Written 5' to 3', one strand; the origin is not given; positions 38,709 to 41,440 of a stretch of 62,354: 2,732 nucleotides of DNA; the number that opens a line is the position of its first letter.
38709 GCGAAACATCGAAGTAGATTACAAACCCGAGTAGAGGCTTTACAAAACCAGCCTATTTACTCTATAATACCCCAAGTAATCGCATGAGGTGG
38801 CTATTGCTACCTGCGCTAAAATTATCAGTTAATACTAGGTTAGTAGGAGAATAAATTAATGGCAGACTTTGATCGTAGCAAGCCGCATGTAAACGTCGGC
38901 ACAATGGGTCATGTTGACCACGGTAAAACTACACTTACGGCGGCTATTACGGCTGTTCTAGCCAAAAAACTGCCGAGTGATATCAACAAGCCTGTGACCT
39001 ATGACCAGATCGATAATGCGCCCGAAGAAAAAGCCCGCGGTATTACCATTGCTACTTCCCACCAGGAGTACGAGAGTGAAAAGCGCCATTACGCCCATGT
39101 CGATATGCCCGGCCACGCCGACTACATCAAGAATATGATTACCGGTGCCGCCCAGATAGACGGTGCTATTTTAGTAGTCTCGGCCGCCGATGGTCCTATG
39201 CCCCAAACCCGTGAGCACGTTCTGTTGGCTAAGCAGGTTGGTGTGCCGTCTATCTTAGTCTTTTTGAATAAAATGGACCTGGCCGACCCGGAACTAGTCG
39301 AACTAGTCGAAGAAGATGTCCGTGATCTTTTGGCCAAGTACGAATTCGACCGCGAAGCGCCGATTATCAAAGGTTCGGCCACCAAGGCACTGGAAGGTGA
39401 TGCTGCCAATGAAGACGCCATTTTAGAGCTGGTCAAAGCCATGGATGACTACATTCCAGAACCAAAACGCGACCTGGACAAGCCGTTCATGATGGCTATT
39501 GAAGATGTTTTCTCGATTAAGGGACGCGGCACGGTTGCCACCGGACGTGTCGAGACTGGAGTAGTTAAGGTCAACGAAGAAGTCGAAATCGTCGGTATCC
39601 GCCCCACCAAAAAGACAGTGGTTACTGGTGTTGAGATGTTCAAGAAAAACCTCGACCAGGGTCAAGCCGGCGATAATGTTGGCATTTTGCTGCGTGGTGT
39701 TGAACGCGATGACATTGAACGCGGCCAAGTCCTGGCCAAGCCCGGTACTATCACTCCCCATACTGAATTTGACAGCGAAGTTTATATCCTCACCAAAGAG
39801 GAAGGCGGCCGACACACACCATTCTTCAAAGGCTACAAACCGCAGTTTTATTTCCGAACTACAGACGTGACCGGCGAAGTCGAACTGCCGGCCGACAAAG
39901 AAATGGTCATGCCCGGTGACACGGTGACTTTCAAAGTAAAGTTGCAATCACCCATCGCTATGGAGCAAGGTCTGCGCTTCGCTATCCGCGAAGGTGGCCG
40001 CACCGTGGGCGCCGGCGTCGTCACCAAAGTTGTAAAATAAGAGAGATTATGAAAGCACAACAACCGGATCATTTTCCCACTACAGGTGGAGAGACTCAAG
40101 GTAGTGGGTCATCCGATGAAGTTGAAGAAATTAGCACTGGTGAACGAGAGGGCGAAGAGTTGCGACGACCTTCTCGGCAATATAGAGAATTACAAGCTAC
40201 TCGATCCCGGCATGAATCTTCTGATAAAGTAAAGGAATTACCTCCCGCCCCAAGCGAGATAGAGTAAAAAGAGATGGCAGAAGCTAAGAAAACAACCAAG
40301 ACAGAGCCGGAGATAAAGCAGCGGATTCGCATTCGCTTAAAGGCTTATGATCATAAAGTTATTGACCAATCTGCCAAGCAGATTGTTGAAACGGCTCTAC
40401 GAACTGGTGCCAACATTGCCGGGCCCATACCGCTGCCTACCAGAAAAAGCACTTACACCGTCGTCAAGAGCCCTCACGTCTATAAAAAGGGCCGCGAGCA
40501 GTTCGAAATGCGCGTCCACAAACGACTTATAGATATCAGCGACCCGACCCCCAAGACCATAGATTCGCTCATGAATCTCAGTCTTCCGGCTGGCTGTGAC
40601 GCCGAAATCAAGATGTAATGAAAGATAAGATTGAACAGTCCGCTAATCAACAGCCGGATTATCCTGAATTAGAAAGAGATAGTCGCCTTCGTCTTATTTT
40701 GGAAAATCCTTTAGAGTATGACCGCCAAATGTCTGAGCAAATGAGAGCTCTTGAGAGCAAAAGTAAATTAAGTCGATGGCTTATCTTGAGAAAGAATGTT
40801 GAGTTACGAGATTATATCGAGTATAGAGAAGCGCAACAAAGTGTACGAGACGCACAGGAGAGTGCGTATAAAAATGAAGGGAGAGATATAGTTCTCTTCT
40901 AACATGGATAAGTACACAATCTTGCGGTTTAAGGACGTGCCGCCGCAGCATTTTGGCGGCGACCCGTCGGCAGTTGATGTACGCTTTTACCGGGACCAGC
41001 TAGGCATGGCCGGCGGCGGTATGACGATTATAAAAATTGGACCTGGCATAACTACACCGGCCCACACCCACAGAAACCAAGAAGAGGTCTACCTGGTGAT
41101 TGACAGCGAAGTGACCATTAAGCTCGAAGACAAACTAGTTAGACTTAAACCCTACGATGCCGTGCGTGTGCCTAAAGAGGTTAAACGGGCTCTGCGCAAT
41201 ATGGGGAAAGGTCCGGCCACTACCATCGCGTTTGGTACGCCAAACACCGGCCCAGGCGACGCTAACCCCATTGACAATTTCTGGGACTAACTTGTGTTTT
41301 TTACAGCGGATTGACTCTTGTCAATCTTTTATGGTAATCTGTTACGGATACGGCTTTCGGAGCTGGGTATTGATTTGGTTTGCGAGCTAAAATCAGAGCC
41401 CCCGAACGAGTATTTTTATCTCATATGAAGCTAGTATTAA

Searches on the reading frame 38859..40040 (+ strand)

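Call 60: search_protein_families(library=pfam, proteins=[window:38859-40040:+], max_evalue=0.01)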
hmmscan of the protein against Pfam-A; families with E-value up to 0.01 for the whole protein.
window:38859-40040:+ (393 aa): 6 families
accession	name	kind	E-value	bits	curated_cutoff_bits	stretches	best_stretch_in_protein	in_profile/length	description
PF00009.33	GTP_EFTU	-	5e-60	202.8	26.5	1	8-200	1-187/188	Elongation factor Tu GTP binding domain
PF03143.23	GTP_EFTU_D3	-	2.6e-39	134.2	27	1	297-391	1-105/106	Elongation factor Tu C-terminal domain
PF03144.31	GTP_EFTU_D2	-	3.4e-21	75.9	30.3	1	224-293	1-73/73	Elongation factor Tu domain 2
PF01926.29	MMR_HSR1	-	0.0039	17.7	21.9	0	13-134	2-110/113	50S ribosome-binding GTPase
PF02492.25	cobW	-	0.0049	16.9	20.7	0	93-162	108-177/180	CobW/HypB/UreG, nucleotide-binding domain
PF03193.22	RsgA_GTPase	-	0.0095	16.2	30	0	97-157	20-82/174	RsgA GTPase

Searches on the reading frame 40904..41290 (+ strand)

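Call 60: search_protein_families(library=pfam, proteins=[window:40904-41290:+], max_evalue=0.01)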
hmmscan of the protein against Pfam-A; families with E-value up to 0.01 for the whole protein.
window:40904-41290:+ (128 aa): 3 families
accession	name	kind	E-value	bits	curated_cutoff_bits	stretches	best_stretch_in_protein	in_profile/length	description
PF07883.17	Cupin_2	-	2.9e-10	40.1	27.2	1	43-108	3-67/70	Cupin domain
PF01050.24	MannoseP_isomer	-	0.0028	18.3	23.6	1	42-108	32-98/116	Mannose-6-phosphate isomerase C-terminal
PF16867.11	DMSP_lyase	-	0.0099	16.1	27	0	45-72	102-127/162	Dimethlysulfonioproprionate lyase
